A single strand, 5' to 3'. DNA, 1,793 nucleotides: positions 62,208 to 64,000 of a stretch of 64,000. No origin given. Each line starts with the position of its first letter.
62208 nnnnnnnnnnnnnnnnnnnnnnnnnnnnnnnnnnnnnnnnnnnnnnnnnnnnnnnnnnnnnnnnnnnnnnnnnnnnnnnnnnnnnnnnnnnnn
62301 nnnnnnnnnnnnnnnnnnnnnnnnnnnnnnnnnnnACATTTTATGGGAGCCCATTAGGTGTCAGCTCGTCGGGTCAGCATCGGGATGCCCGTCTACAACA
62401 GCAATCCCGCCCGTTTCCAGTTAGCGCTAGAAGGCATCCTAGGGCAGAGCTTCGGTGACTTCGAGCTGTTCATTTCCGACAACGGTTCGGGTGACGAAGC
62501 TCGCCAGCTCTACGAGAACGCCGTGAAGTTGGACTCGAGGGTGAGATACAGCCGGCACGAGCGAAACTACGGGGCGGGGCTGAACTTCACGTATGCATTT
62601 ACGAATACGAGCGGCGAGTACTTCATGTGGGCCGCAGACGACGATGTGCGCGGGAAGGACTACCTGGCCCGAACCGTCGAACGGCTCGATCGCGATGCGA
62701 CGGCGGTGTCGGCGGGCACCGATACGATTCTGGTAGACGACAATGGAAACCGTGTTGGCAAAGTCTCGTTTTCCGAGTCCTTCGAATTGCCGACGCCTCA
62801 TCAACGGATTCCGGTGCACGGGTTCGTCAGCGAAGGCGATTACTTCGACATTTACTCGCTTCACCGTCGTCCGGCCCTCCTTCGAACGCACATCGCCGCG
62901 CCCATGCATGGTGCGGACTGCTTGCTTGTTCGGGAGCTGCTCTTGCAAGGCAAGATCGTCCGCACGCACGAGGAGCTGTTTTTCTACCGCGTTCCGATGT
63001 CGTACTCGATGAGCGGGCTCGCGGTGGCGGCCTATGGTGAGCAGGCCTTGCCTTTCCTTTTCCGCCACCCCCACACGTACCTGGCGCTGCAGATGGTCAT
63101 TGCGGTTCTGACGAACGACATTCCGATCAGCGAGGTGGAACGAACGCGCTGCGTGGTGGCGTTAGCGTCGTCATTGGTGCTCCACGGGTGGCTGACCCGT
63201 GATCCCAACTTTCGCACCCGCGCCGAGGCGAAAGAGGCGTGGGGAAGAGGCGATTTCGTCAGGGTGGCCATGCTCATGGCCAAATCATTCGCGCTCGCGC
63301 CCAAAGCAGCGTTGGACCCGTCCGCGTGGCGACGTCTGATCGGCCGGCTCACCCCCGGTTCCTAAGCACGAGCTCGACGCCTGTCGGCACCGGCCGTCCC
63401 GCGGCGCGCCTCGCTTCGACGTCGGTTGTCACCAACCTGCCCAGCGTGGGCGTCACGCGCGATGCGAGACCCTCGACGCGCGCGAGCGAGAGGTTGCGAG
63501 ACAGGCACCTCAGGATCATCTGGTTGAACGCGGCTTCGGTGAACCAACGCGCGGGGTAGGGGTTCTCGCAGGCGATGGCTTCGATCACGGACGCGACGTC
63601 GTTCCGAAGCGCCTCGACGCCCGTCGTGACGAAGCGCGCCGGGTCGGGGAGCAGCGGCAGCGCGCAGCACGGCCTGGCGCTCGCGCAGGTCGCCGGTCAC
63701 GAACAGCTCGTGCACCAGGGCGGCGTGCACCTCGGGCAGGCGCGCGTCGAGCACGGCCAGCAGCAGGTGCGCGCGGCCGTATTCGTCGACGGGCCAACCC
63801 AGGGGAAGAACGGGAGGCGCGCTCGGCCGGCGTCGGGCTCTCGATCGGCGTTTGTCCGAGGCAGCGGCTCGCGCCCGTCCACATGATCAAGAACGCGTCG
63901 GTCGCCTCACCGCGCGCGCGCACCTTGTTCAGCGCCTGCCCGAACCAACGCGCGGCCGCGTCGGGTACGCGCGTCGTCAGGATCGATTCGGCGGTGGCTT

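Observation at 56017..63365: Tightly coupled sugar-tailoring operon next to CDP-hexose and GDP-mannose genes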

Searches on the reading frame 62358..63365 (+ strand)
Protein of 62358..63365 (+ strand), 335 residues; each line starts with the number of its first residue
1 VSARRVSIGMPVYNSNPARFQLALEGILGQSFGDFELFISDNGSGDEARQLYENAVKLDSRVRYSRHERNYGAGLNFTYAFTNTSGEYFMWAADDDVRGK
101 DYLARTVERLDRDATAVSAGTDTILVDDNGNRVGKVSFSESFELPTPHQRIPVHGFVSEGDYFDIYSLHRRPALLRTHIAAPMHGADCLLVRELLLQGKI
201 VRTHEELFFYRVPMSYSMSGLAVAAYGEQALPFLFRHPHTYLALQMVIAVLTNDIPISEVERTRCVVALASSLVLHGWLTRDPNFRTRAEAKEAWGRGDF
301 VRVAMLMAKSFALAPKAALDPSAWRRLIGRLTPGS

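Call 5: search_protein_families(library=pfam, proteins=[window:62358-63365:+], max_evalue=0.01)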
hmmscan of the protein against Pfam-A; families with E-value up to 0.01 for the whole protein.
window:62358-63365:+ (335 aa): 2 families
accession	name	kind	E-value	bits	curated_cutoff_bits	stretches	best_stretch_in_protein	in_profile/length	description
PF00535.33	Glycos_transf_2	-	1.3e-20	74.5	23.3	1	7-171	1-161/168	Glycosyl transferase family 2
PF13641.12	Glyco_tranf_2_3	-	5.4e-05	23.7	27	1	19-197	15-173/230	Glycosyltransferase like family 2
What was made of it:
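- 62358..63365 (+): GT2 glycosyltransferase with no predicted transmembrane segment. It is a candidate transferase for the modified sugar. Glycos_transf_2 E 1e-20 (call 5).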

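Call 9: search_protein_families(library=ncbifam, proteins=[window:62358-63365:+], max_evalue=0.001)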
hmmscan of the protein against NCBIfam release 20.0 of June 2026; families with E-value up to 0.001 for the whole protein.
window:62358-63365:+ (335 aa): 13 families
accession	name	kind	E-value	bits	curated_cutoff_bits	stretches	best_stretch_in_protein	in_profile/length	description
NF047683.1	TeichurnBiosyTuaG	equivalog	1.7e-12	47.6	400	1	5-136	7-136/252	teichuronic acid biosynthesis protein TuaG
NF053739.1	GlytfEpsEBac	equivalog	2.3e-11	43.2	450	1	5-151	2-148/265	glycosyltransferase EpsE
NF050050.1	ProtGlycPglI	equivalog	2.7e-11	43.4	500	1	6-132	4-127/306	GalNAc(5)-diNAcBac-PP-undecaprenol beta-1,3-glucosyltransferase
NF007482.0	PRK10073.1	equivalog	5e-06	25.7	423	1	3-102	5-102/334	glycosyltransferase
NF007453.0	PRK10018.1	equivalog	6.3e-06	26.1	382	1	5-98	7-99/280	colanic acid biosynthesis glycosyltransferase WcaA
TIGR04017.1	WcaA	equivalog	9.2e-06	25.5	495.75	1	6-98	7-98/279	colanic acid biosynthesis glycosyltransferase WcaA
TIGR03937.1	PgaC_IcaA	equivalog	1.8e-05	23.9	422.3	1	4-136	45-175/407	poly-beta-1,6-N-acetyl-D-glucosamine synthase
TIGR04440.1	glyco_TIGR04440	domain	2.3e-05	24.2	70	1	34-199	28-203/215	TIGR00180 family glycosyltransferase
TIGR03111.1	glyc2_xrt_Gpos1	hypoth_equivalog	3.6e-05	22.8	363.95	1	6-132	51-177/439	TIGR03111 family XrtG-associated glycosyltransferase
NF041875.1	EPS_EpsD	equivalog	4.1e-05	23.1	370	1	6-121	1-115/325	exopolysaccharide biosynthesis glycosyltransferase EpsD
NF047588.1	GlcsyltransPgfSStrep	equivalog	5e-05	22.7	500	1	31-103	31-102/308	glycosyltransferase PgfS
TIGR03965.1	mycofact_glyco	equivalog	0.00049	19.1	280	0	3-272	73-343/467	mycofactocin biosynthesis glycosyltransferase MftF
TIGR04242.1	nodulat_NodC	equivalog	0.0009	18.3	550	0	5-115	49-161/395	chitooligosaccharide synthase NodC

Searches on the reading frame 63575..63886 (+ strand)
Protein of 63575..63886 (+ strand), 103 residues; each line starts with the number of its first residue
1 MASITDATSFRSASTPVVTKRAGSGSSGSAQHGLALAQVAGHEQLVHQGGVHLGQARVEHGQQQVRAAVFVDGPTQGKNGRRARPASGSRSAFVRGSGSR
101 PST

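Call 62: search_protein_families(library=pfam, proteins=[window:63575-63886:+], max_evalue=0.1)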
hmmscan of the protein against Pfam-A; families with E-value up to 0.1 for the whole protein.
window:63575-63886:+ (103 aa): 1 family
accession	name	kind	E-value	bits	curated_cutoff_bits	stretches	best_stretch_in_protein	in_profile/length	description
PF10893.13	Phage_186_Fil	-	0.099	12.8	25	0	63-101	10-47/56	Bacteriophage 186, Fil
